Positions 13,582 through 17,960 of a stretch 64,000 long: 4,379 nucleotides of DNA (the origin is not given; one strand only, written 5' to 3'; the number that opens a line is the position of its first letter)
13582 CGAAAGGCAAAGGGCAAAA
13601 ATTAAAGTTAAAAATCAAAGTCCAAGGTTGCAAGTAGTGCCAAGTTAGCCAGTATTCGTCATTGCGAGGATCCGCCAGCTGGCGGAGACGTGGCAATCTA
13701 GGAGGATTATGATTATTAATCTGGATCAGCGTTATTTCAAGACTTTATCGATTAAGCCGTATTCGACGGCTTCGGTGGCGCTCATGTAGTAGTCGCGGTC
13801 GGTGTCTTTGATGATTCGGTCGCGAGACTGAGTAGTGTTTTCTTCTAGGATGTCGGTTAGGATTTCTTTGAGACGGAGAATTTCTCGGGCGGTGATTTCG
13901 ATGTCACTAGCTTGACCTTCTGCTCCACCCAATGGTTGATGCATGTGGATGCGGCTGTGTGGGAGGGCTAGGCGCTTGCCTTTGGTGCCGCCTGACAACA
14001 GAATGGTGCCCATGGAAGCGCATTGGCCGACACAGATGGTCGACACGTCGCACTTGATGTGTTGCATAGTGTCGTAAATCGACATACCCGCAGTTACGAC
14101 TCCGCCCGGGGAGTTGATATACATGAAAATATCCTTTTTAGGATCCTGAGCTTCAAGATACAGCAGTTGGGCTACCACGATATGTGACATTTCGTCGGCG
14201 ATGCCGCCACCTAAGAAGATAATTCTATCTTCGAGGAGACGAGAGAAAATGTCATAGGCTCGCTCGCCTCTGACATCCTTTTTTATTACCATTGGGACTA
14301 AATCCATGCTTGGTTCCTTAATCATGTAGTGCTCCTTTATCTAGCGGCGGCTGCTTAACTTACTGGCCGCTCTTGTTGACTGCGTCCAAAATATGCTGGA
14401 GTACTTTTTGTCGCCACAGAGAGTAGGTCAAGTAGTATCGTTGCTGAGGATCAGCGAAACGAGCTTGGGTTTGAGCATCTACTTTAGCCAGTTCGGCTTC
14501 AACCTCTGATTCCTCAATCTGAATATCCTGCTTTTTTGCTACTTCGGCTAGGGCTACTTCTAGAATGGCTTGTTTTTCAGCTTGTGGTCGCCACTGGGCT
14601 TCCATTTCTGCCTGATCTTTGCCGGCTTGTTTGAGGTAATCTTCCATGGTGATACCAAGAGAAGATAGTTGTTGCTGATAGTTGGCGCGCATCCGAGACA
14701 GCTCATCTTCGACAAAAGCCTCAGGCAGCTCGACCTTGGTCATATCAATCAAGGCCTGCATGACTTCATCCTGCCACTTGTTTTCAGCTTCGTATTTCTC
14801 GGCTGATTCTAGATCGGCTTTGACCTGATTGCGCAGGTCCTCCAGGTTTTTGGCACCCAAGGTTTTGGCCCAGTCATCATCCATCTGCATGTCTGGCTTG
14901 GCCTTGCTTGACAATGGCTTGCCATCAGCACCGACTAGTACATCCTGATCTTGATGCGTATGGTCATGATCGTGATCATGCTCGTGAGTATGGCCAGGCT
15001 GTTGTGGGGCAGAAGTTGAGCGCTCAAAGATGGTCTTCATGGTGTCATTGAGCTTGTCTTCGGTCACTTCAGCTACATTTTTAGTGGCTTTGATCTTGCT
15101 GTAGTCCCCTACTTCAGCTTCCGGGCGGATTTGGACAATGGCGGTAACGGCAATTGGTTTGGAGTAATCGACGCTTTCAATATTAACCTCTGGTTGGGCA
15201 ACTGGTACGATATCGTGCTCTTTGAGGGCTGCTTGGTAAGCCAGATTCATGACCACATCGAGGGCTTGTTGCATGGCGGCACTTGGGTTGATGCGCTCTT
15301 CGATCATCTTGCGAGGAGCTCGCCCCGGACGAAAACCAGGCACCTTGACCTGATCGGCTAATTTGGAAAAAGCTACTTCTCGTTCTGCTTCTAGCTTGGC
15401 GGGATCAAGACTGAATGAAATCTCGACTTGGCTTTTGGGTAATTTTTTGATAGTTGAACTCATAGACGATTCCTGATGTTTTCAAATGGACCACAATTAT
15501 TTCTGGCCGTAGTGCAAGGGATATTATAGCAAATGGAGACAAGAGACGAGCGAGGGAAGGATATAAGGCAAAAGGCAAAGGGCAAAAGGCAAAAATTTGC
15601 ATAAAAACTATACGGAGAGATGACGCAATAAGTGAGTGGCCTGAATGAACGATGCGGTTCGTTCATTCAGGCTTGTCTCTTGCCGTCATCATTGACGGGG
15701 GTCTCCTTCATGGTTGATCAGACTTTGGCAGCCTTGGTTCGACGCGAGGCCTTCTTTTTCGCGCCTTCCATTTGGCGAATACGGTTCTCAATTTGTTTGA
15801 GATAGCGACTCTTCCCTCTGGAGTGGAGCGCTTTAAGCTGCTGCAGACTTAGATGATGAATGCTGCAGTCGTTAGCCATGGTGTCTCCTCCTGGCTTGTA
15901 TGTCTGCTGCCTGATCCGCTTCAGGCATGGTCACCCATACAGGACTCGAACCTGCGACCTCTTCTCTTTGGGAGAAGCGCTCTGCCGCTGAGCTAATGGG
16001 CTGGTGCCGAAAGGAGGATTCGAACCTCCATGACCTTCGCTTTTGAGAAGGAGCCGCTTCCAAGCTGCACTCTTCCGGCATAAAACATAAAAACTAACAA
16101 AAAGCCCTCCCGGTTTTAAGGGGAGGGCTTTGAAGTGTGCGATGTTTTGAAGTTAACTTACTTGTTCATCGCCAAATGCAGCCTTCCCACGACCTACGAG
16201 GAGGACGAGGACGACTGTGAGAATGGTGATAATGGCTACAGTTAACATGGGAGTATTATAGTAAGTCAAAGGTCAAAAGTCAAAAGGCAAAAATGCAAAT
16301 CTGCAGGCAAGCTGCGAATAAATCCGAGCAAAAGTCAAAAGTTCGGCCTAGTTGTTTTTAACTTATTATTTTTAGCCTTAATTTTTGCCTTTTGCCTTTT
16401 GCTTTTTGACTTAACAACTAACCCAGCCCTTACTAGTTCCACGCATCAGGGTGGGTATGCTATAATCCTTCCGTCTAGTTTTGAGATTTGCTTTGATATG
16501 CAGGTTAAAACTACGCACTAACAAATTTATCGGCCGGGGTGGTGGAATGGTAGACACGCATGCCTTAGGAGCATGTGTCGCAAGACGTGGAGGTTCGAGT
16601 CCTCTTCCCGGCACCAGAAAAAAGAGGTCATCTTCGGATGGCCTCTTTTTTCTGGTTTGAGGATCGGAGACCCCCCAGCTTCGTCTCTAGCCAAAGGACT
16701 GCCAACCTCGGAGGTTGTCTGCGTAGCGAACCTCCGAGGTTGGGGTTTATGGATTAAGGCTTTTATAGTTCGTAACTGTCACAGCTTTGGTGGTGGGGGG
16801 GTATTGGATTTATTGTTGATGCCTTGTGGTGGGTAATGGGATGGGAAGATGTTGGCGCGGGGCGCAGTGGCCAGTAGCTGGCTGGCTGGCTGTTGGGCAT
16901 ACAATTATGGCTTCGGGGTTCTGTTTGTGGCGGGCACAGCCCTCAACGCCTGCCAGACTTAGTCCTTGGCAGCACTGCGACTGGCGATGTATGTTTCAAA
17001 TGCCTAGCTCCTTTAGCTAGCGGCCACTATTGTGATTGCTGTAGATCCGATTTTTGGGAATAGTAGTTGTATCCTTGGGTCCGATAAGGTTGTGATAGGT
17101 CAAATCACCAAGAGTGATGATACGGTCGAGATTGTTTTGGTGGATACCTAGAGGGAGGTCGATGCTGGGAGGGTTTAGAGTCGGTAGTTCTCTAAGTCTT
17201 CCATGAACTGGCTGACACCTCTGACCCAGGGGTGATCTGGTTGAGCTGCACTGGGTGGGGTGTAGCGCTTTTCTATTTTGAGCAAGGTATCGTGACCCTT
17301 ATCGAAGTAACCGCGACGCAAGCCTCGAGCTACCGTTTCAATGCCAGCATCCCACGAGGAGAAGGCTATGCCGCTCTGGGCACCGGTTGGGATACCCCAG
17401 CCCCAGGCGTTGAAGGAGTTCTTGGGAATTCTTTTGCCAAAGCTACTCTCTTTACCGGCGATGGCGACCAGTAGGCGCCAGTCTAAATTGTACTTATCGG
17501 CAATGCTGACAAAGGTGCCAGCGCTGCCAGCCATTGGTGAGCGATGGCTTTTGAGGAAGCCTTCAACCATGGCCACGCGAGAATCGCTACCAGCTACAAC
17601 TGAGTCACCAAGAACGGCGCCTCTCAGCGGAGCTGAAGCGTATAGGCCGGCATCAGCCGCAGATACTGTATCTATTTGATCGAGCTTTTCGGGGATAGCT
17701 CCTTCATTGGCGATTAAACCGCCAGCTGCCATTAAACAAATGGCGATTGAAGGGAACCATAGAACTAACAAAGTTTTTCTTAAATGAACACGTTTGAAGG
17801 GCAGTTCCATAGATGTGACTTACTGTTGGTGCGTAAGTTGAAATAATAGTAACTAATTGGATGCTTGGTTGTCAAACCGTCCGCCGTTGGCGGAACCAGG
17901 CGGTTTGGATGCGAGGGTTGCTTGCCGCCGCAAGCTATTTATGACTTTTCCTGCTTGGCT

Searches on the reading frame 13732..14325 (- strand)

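Call 9: search_protein_families(library=pfam, proteins=[window:13732-14325:-], max_evalue=0.01)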
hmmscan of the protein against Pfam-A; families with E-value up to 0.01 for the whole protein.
window:13732-14325:- (197 aa): 1 family
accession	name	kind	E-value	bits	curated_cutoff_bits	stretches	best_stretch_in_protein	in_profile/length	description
PF00574.28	CLP_protease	-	1.6e-80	269.7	20.2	1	19-196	2-179/182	Clp protease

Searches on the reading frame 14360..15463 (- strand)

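Call 9: search_protein_families(library=pfam, proteins=[window:14360-15463:-], max_evalue=0.01)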
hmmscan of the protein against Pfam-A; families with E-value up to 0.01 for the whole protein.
window:14360-15463:- (367 aa): 2 families
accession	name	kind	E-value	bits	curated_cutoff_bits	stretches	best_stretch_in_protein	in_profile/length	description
PF05697.18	Trigger_N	-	3.4e-35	121.9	22.2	1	1-144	1-143/144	Bacterial trigger factor protein (TF)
PF05698.19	Trigger_C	-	1.3e-23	84.3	22.7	1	207-358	2-160/162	Bacterial trigger factor protein (TF) C-terminus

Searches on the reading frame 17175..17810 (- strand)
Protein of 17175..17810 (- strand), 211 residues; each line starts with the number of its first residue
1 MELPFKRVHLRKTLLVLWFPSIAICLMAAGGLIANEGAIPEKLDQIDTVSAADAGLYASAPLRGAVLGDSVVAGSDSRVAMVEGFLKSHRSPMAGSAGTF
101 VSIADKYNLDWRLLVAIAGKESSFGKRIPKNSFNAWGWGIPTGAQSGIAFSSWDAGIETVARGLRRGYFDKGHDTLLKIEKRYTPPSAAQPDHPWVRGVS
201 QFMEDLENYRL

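Call 9: search_protein_families(library=pfam, proteins=[window:17175-17810:-], max_evalue=0.01)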
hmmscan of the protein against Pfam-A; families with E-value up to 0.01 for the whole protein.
window:17175-17810:- (211 aa): 1 family
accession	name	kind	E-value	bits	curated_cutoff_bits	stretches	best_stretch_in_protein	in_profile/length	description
PF01832.25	Glucosaminidase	-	0.0091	17.1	30.2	0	100-184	4-86/123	Mannosyl-glycoprotein endo-beta-N-acetylglucosaminidase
